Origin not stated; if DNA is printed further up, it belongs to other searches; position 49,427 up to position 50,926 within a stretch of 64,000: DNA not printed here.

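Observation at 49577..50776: CheW-CheZ fusion: the only CheW adaptor in the cluster is covalently joined to the CheY-P phosphatase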

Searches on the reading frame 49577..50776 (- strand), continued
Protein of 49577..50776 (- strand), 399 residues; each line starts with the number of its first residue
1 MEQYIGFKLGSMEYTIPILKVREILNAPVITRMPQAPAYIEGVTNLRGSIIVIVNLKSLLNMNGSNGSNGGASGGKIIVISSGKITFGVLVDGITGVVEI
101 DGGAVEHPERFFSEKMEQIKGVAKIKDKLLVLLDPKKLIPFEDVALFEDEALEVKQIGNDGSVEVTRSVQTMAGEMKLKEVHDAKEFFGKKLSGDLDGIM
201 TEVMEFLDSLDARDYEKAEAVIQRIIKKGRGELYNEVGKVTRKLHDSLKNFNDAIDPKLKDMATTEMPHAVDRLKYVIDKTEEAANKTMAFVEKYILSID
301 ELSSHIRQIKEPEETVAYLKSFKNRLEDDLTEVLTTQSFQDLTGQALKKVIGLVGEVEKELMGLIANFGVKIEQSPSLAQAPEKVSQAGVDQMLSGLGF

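Call 27: search_protein_representatives(protein=window:49577-50776:-)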
Query: 399 residues. Proteins with E-value up to 0.001 (for the whole library): 20820; up to 1e-10: 4069; up to 1e-30: 154. The best 150 are listed.
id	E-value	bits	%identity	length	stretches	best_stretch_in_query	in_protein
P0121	5.7e-129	446.8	55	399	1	3-399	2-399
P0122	4.7e-98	345.1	45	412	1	1-374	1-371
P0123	7.5e-97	341.1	47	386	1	1-399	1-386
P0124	1.8e-93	330.0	62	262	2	202-399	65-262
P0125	2.3e-91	323.0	46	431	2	178-399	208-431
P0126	5.1e-87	308.8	45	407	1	2-399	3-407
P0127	1.7e-86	307.1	43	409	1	2-375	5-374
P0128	1.6e-84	300.5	43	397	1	3-395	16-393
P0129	6.0e-81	288.8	49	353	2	1-162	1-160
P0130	3.5e-72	260.0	40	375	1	1-399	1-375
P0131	4.4e-72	259.6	42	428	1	2-386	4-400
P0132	1.3e-71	258.1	42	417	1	1-399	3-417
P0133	1.3e-59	218.6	43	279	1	122-399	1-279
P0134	3.2e-55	204.1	37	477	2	143-385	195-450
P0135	8.0e-52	193.0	38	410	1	2-379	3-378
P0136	8.6e-52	192.9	37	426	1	3-399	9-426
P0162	9.0e-42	159.9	41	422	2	200-399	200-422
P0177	4.5e-39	151.0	35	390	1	3-399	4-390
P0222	2.5e-34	135.4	31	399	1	3-395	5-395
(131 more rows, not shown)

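Call 29: find_related_loci(query=A1, collection=genome_contigs, flank=10000)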
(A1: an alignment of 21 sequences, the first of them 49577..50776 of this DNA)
Query A1 (399 aa) in genome_contigs; peptide patterns used: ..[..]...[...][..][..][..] (x = any residue, [..] = any of these).
599 stretches matched a pattern (row limit reached: there are more); 591 encode a relative of the query (tblastn E <= 1e-3); the best 80 are kept; 80 distinct loci.
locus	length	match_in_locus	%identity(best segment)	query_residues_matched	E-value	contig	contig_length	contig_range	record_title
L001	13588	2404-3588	78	1-399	0e+0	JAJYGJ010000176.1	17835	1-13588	MAG: Nitrospirae bacterium isolate DBS1-3.bin125 NODE_5768_length_17835_cov_1.10645, whole genome shotgun sequence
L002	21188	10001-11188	75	1-399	0e+0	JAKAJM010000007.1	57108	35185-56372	MAG: Nitrospirae bacterium isolate WY3.bin97 NODE_758_length_57108_cov_1.567119, whole genome shotgun sequence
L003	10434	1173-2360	76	1-399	0e+0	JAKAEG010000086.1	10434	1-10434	MAG: Nitrospirae bacterium isolate WY1.bin133 NODE_10256_length_10434_cov_1.421170, whole genome shotgun sequence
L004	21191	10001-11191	74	1-399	0e+0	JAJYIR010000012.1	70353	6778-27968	MAG: Nitrospirae bacterium isolate DBS2-1.bin129 NODE_645_length_70353_cov_5.518782, whole genome shotgun sequence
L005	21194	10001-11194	60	1-399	2e-158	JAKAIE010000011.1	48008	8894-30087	MAG: Nitrospirae bacterium isolate WY3.bin163 NODE_1013_length_48008_cov_5.305883, whole genome shotgun sequence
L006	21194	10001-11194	60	1-399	6e-158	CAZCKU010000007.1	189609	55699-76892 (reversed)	MAG TPA_asm: uncultured Thermodesulfovibrio sp. isolate binchicken_co269_38 genome assembly, contig: NODE_66_length_1896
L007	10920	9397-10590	59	1-399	9e-158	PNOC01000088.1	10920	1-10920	MAG: Thermodesulfovibrio sp. isolate SW.3.86 SW_1004029_10920, whole genome shotgun sequence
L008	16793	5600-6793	60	1-399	2e-156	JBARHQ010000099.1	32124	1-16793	MAG: Thermodesulfovibrionales bacterium isolate MFD06487_ilm_asm_bin9 k127_53671, whole genome shotgun sequence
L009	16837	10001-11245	58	3-399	8e-155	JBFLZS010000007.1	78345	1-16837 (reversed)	MAG: Nitrospirota bacterium isolate MAG117 MAG117_7, whole genome shotgun sequence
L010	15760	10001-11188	60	3-399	2e-154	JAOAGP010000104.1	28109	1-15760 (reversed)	MAG: Thermodesulfovibrionales bacterium isolate SKW34 k141_1401690, whole genome shotgun sequence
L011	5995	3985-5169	58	3-399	2e-154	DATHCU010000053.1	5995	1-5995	MAG TPA_asm: Thermodesulfovibrionales bacterium isolate SMAG_U12375 k141_527981, whole genome shotgun sequence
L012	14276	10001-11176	59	3-399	3e-148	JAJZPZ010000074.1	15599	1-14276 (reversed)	MAG: Nitrospirae bacterium isolate SKS1.bin28 NODE_6757_length_15599_cov_1.752133, whole genome shotgun sequence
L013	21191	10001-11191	57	1-399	2e-147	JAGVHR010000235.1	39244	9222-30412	MAG: Thermodesulfovibrionales bacterium isolate DeMMO2_13 c_000000017280, whole genome shotgun sequence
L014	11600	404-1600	56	1-399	2e-146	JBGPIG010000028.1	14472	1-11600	MAG: Nitrospirota bacterium isolate OBJ_0618_7090110_34 k141_9804441_length_14472_cov_9.0000, whole genome shotgun seque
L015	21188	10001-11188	55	1-399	2e-145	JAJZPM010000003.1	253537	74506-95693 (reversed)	MAG: Nitrospirae bacterium isolate SKS1.bin124 NODE_32_length_253537_cov_5.529971, whole genome shotgun sequence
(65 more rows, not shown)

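Call 42: predict_structure(alignment_id=A2)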
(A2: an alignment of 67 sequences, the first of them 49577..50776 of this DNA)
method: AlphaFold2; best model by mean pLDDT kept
length: 399 residues; sequences in the alignment: 67
mean_pLDDT: 63.6   pTM: 0.33
mean pLDDT of the five models: 63.6, 58.4, 57.4, 56.9, 53.6
residues with pLDDT >= 90: 0; 70-90: 134; 50-70: 216; < 50: 49
segments of 3 or more residues with pLDDT < 50: 63-73, 149-152, 169-176, 192-195, 369-385
pLDDT, mean of each block of 10 residues (from residue 1): 77 79 70 60 60 70 40 62 73 78 61 56 68 70 51 52 55 47 60 53 72 72 68 67 71 59 62 68 68 71 71 72 75 68 67 69 60 37 49 55
secondary structure, 60 per line:
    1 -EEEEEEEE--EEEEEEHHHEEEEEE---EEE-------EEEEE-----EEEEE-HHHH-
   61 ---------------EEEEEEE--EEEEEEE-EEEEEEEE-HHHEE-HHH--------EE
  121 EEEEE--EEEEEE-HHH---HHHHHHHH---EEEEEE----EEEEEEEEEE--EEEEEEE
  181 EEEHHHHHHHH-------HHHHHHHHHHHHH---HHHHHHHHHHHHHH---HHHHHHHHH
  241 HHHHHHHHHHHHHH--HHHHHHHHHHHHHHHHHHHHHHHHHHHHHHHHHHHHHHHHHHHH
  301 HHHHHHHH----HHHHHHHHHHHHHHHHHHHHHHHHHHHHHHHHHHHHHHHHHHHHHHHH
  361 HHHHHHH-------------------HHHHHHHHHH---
elements in order: E2-9 E12-17 E21-26 E30-32 E40-44 E50-54 H56-59 E76-82 E85-91 E93-100 E119-125 E128-133 H141-148 E152-157 E162-171 E174-183 H184-191 H199-211 H215-228 H232-254 H257-308 H313-367 H387-396

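Call 53: list_cluster_members(proteins=[P0135, P0162, P0177, P0222, P0128, P0130, P0123, P0125, P0126, P0136])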
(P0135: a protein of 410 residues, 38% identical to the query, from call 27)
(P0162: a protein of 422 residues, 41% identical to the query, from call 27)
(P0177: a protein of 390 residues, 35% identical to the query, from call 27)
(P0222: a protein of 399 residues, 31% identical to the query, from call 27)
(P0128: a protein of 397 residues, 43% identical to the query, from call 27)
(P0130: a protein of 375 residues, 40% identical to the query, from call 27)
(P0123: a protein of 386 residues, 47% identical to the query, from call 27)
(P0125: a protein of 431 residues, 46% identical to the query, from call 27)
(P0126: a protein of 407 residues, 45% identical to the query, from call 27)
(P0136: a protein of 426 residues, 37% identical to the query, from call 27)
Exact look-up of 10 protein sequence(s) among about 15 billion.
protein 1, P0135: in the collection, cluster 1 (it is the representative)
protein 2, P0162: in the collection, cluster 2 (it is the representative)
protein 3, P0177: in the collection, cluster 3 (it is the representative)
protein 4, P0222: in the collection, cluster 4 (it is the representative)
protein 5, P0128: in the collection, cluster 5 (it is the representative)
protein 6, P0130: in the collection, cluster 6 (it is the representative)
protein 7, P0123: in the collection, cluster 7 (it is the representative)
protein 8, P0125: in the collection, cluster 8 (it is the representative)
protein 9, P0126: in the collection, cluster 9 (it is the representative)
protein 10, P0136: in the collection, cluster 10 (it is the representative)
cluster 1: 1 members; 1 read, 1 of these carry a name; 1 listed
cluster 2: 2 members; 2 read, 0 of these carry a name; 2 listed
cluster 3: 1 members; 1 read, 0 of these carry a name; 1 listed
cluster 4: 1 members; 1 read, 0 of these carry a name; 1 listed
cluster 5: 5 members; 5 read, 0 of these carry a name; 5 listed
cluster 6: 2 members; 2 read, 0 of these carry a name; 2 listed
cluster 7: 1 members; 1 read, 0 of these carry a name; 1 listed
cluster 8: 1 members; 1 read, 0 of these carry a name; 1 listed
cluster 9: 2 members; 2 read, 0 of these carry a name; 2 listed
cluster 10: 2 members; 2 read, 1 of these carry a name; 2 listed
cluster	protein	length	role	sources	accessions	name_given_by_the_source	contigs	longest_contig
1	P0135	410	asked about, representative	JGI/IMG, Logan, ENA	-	chemotaxis protein CheZ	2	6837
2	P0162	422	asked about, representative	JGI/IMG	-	-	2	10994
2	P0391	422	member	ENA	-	-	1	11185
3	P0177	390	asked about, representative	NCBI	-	-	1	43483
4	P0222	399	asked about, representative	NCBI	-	-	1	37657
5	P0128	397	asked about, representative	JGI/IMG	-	-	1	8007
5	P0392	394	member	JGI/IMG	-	-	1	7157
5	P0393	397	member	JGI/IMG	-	-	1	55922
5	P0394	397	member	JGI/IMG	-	-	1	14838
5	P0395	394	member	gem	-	-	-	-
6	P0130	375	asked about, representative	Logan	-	-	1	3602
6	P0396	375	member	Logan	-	-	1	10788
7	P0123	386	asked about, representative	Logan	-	-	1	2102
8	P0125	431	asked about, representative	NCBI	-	-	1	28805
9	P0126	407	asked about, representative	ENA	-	-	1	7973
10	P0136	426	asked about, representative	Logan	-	-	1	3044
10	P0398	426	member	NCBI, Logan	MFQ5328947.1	MAG: protein phosphatase CheZ [Thermodesulfobacteriota bacterium]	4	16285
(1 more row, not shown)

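Call 54: find_encoding_contigs(protein=P0177, flank=10000, max_places=2)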
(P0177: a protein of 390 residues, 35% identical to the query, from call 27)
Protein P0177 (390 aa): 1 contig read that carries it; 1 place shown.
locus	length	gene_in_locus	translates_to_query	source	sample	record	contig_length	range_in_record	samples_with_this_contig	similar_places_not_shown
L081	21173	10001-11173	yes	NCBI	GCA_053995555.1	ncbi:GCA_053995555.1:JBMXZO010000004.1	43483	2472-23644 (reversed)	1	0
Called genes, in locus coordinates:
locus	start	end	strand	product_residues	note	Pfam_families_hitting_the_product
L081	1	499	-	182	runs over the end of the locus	PF07963:N_methyl (weak)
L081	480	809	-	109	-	PF07963:N_methyl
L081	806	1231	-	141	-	PF07963:N_methyl (faint)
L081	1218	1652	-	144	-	PF07963:N_methyl, PF08334:T2SSG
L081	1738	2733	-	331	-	PF02706:Wzz, PF13807:GNVR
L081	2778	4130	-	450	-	PF08668:HDOD (faint), PF01966:HD (weak), PF13487:HD_5, PF01966:HD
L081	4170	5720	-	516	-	PF02518:HATPase_c, PF13589:HATPase_c_3, PF01119:DNA_mis_repair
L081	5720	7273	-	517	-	PF00884:Sulfatase, PF01663:Phosphodiest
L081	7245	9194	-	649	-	PF25255:WHD_RNase_II, PF00773:RNB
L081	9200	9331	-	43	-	-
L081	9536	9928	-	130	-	PF00072:Response_reg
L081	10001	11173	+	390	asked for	PF01584:CheW, PF04344:CheZ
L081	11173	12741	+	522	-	PF28550:DUF8436, PF07992:Pyr_redox_2 (faint), PF01266:DAO (faint), PF01494:FAD_binding_3 (faint), PF03486:HI0933_like (weak), PF13738:Pyr_redox_3 (faint), PF21688:FAD-depend_C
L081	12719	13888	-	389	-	PF00155:Aminotran_1_2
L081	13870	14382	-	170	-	PF01584:CheW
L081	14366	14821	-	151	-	PF01584:CheW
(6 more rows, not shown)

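Call 55: find_encoding_contigs(protein=P0398, flank=10000, max_places=2)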
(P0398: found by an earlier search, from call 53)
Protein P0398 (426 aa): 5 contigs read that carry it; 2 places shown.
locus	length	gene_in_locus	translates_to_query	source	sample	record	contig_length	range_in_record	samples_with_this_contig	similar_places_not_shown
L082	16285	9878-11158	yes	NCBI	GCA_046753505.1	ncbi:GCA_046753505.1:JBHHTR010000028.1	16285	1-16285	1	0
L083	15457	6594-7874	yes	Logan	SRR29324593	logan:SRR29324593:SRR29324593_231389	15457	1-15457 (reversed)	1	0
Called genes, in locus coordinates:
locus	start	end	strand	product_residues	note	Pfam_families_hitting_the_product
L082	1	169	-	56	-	PF01584:CheW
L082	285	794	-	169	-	-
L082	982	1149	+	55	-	-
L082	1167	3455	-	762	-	PF13675:PilJ, PF00672:HAMP, PF04108:ATG17_like (faint), PF06103:DUF948 (faint), PF00015:MCPsignal, PF01814:Hemerythrin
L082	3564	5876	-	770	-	PF00672:HAMP, PF00015:MCPsignal, PF01814:Hemerythrin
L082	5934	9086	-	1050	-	PF01627:Hpt, PF02895:H-kinase_dim, PF02518:HATPase_c, PF01584:CheW, PF00072:Response_reg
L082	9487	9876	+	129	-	PF00072:Response_reg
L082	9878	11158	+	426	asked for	PF01584:CheW, PF04344:CheZ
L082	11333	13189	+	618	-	PF01627:Hpt, PF02895:H-kinase_dim, PF02518:HATPase_c, PF01584:CheW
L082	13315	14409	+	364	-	PF00072:Response_reg, PF01339:CheB_methylest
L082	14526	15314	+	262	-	PF20560:MotA_N, PF01618:MotA_ExbB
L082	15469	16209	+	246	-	PF13677:MotB_plug, PF00691:OmpA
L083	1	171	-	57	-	?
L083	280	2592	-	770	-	PF00672:HAMP, PF00015:MCPsignal, PF01814:Hemerythrin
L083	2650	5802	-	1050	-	PF01627:Hpt, PF02895:H-kinase_dim, PF02518:HATPase_c, PF01584:CheW, PF00072:Response_reg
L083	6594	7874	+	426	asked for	PF01584:CheW, PF04344:CheZ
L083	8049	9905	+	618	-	PF01627:Hpt, PF02895:H-kinase_dim, PF02518:HATPase_c, PF01584:CheW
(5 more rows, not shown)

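Call 61: fold_search(model_id=the predicted structure, library=pdb)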
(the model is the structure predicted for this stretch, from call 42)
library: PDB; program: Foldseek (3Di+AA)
matches with E <= 10: 727; with E <= 0.001: 18
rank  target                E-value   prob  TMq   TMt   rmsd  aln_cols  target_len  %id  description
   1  6s1k_C                3.7e-12  1.00  0.32  0.80   3.2       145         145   32  E. coli Core Signaling Unit, carrying QQQQ receptor mutation (released 2020-01-22)
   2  8c5v_E                3.1e-11  1.00  0.31  0.79   2.9       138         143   33  Chemotaxis core signalling unit from E protein lysed E. coli cells (released 2023-09-13)
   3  2qdl_B                4.4e-11  1.00  0.30  0.77   2.6       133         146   28  Crystal structure of scaffolding protein TtCheW from Thermoanaerobacter tengcongensis (released 2007-09-04)
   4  2qdl_A                6.2e-11  1.00  0.30  0.75   2.7       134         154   28  Crystal structure of scaffolding protein TtCheW from Thermoanaerobacter tengcongensis (released 2007-09-04)
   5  9a72_B                1.2e-10  1.00  0.32  0.76   2.9       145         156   25  Integrative model of YFMS-CHEW by crosslinking MS and deep learning (released 2024-09-18)
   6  2ch4_Y                1.5e-10  1.00  0.31  0.82   2.9       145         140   26  Complex between Bacterial Chemotaxis histidine kinase CheA domains P4 and P5 and receptor-adaptor protein CheW (released 2006-04-18)
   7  2ch4_W                8.4e-10  1.00  0.31  0.81   2.9       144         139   27  Complex between Bacterial Chemotaxis histidine kinase CheA domains P4 and P5 and receptor-adaptor protein CheW (released 2006-04-18)
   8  4jpb_A                2.8e-09  1.00  0.29  0.82   2.6       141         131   18  The structure of a ternary complex between CheA domains P4 and P5 with CheW and with an unzipped fragment of TM14, a c (released 2013-08-28)
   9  2ho9_MODEL_1_A        9.5e-09  1.00  0.30  0.67   3.6       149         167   33  Solution Structure of chemotaxi protein CheW from Escherichia coli (released 2007-07-10)
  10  2ch4_A                1.3e-08  1.00  0.28  0.35   2.5       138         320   19  Complex between Bacterial Chemotaxis histidine kinase CheA domains P4 and P5 and receptor-adaptor protein CheW (released 2006-04-18)
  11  3ur1_A                2.7e-08  1.00  0.28  0.41   2.8       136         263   20  The structure of a ternary complex between CheA domains P4 and P5 with CheW and with a truncated fragment of TM14, a c (released 2012-03-07)
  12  2ch4_B                3.0e-08  1.00  0.28  0.36   2.9       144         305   17  Complex between Bacterial Chemotaxis histidine kinase CheA domains P4 and P5 and receptor-adaptor protein CheW (released 2006-04-18)
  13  3ja6_C                6.0e-08  1.00  0.28  0.30   2.5       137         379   20  Cryo-electron Tomography and All-atom Molecular Dynamics Simulations Reveal a Novel Kinase Conformational Switch in Ba (released 2015-12-09)
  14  1k0s_MODEL_1_A        9.0e-08  1.00  0.28  0.67   4.6       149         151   25  Solution structure of the chemotaxis protein CheW from the thermophilic organism Thermotoga maritima (released 2002-02-06)
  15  1b3q_A                9.5e-08  1.00  0.29  0.31   2.9       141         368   17  CRYSTAL STRUCTURE OF CHEA-289, A SIGNAL TRANSDUCING HISTIDINE KINASE (released 1999-12-15)
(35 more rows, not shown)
